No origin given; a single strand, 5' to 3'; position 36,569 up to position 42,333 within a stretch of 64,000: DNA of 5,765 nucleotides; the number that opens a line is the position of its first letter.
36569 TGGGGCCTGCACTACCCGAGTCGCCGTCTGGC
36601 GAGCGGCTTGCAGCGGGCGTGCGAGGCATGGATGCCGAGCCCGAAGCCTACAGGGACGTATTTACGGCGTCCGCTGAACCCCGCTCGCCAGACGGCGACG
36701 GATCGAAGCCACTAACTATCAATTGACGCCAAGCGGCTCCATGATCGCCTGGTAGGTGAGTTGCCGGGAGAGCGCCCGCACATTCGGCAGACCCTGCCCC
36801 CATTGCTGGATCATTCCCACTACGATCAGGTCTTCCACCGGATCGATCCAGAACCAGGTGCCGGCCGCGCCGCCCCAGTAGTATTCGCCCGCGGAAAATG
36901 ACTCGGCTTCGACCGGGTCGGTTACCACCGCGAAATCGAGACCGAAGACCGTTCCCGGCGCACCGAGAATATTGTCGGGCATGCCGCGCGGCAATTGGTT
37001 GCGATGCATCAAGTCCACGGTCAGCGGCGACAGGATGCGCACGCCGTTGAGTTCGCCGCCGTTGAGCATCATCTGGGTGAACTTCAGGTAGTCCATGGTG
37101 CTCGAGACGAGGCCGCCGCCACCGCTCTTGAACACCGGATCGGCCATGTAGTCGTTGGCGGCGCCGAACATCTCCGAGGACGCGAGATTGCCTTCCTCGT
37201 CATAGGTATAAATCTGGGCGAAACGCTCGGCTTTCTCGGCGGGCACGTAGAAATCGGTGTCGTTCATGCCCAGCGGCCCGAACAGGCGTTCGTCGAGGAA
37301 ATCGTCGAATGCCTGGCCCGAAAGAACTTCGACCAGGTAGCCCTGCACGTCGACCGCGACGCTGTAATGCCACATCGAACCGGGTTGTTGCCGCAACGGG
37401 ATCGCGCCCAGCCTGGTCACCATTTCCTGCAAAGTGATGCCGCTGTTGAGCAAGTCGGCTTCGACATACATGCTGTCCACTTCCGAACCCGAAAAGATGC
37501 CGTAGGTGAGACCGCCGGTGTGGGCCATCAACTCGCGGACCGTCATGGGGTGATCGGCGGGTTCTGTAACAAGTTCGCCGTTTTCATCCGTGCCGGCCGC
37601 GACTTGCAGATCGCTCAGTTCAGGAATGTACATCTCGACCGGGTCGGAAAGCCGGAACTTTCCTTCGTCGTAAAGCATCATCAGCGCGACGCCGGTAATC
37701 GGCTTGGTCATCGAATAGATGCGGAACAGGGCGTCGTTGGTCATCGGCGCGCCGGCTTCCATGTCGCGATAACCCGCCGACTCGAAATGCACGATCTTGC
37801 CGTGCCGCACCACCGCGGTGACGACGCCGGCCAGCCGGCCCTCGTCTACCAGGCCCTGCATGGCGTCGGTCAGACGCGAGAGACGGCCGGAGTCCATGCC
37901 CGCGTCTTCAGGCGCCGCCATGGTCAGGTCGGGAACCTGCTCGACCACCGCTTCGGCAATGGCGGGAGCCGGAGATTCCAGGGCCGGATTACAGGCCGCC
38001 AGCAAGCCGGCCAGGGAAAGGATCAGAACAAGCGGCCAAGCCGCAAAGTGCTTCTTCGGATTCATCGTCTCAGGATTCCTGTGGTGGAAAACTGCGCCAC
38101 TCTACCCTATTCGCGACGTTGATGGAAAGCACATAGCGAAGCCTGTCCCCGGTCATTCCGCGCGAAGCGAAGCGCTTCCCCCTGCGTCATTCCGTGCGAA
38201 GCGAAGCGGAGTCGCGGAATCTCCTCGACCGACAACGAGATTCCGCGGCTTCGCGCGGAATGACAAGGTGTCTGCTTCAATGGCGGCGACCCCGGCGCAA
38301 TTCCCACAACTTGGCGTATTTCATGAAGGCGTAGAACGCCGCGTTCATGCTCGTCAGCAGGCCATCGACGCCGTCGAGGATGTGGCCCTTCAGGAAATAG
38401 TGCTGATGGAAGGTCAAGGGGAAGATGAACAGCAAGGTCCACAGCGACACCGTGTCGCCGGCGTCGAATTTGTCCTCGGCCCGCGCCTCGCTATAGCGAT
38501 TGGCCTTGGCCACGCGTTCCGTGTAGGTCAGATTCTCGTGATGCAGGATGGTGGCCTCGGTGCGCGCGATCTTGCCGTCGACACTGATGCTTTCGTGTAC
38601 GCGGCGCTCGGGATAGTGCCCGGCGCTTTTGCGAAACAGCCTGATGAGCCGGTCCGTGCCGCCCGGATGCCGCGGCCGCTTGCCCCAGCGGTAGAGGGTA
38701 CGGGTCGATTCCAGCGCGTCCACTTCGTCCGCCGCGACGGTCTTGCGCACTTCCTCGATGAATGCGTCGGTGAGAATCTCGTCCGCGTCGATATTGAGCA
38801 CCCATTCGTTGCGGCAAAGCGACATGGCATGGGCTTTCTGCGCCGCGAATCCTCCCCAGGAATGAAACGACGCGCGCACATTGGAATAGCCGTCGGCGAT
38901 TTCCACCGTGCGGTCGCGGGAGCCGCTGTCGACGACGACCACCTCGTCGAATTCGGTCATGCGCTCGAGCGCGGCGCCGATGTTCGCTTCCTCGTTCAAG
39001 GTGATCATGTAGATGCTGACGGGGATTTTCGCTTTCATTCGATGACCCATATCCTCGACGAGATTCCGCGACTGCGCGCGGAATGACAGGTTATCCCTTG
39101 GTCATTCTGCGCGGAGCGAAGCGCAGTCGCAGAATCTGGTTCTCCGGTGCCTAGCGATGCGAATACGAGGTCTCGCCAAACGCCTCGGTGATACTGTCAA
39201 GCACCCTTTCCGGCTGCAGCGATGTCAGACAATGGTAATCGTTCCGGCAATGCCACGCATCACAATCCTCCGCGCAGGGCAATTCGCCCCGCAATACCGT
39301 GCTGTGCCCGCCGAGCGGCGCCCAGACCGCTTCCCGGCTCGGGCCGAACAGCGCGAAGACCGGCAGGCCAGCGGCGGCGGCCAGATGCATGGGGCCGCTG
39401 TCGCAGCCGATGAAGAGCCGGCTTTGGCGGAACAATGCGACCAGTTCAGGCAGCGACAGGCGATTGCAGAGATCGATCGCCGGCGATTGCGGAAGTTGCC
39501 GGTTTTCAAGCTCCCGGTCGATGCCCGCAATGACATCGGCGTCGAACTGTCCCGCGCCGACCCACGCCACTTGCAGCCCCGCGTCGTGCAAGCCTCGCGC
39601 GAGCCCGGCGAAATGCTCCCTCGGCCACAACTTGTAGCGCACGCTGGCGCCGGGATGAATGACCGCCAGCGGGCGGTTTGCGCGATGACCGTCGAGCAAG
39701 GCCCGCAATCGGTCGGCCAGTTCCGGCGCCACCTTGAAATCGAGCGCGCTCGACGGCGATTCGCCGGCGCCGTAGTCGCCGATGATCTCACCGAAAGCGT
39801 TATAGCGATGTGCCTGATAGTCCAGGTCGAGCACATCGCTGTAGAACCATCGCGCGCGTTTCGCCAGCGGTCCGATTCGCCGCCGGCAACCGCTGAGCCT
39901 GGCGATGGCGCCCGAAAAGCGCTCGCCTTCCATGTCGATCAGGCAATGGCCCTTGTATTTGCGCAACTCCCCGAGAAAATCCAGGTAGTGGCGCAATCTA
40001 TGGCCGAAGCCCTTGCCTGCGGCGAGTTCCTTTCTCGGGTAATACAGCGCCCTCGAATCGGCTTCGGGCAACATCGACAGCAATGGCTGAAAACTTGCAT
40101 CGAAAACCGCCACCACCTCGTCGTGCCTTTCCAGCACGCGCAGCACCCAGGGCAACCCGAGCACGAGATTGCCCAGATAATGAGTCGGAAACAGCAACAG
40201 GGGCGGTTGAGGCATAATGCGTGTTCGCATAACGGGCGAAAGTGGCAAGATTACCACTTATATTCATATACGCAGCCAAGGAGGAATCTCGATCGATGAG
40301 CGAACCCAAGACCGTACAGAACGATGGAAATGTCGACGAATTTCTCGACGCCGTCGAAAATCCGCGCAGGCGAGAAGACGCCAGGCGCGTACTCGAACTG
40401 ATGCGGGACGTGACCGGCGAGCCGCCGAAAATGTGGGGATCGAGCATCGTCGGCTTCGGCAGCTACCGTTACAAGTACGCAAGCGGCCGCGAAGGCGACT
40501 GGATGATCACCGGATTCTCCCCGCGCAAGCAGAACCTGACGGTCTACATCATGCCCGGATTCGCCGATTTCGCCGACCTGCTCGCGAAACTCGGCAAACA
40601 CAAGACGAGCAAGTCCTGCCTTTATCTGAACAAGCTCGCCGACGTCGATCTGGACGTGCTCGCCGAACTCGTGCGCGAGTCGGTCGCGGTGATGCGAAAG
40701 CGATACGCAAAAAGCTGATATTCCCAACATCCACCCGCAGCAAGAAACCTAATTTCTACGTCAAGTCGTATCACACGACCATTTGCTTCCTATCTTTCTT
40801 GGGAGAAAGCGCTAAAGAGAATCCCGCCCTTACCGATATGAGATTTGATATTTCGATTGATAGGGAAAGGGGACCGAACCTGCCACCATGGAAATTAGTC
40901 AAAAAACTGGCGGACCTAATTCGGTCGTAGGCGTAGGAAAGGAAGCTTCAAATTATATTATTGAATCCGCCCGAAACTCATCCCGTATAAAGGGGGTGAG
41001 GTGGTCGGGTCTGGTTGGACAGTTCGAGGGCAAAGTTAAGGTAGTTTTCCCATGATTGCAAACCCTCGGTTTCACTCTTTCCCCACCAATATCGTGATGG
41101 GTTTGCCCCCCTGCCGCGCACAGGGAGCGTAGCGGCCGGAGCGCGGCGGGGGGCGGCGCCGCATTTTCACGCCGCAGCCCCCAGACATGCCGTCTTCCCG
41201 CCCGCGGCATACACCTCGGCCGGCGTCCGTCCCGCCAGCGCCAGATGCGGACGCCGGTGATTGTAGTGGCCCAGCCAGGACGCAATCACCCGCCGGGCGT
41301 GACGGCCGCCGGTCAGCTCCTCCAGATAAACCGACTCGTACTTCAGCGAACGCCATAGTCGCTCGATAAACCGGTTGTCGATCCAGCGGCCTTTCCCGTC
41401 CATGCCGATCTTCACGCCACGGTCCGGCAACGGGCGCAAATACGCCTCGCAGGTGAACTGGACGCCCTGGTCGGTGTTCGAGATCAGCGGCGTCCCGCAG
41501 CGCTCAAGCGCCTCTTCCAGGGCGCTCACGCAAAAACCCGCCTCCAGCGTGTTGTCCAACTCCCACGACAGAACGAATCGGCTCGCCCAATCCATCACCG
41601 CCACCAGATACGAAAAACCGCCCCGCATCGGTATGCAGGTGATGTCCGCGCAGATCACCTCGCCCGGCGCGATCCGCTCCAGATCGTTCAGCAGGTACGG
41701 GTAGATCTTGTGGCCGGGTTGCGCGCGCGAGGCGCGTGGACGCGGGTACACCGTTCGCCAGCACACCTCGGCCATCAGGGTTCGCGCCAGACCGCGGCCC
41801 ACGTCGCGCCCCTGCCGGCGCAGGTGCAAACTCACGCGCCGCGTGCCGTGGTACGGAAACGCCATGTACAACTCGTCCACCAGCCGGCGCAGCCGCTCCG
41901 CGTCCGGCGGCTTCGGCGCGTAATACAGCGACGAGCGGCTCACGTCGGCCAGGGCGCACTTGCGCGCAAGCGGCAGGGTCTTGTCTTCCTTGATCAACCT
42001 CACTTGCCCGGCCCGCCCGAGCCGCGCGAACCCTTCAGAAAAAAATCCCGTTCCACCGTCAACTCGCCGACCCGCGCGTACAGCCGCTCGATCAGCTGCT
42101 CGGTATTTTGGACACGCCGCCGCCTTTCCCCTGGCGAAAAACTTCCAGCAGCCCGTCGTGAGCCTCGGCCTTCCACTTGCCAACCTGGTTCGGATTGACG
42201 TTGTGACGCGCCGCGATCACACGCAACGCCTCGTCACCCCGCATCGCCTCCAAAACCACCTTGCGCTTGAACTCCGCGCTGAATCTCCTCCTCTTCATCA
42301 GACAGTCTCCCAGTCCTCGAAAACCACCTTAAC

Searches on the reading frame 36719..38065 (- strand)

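Call 13: search_protein_families(library=pfam, proteins=[window:36719-38065:-], max_evalue=0.00001)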
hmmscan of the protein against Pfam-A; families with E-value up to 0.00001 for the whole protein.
window:36719-38065:- (448 aa): 1 family
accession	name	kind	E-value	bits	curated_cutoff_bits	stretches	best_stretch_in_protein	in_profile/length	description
PF00144.29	Beta-lactamase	-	1.9e-72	244.6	27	1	67-424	3-313/329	Beta-lactamase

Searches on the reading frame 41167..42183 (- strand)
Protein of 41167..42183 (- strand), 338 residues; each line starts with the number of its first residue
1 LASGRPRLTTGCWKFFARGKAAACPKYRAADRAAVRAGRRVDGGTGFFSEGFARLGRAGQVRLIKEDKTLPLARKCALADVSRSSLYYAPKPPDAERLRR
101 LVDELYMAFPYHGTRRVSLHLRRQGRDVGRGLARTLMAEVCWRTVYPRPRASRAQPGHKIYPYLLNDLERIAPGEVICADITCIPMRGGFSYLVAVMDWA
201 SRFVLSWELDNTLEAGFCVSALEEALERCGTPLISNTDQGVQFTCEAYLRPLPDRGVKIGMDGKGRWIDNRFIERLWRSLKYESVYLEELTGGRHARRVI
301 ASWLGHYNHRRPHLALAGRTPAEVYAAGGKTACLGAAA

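Call 13: search_protein_families(library=pfam, proteins=[window:41167-42183:-], max_evalue=0.00001)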
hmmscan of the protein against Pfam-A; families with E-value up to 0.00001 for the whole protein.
window:41167-42183:- (338 aa): 2 families
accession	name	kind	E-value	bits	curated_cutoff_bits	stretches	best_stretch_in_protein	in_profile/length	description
PF00665.32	rve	-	4.6e-15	56.2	32.6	1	172-265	3-100/102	Integrase core domain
PF13683.12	rve_3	-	1.1e-14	54.3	26.5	1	256-321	2-67/67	Integrase core domain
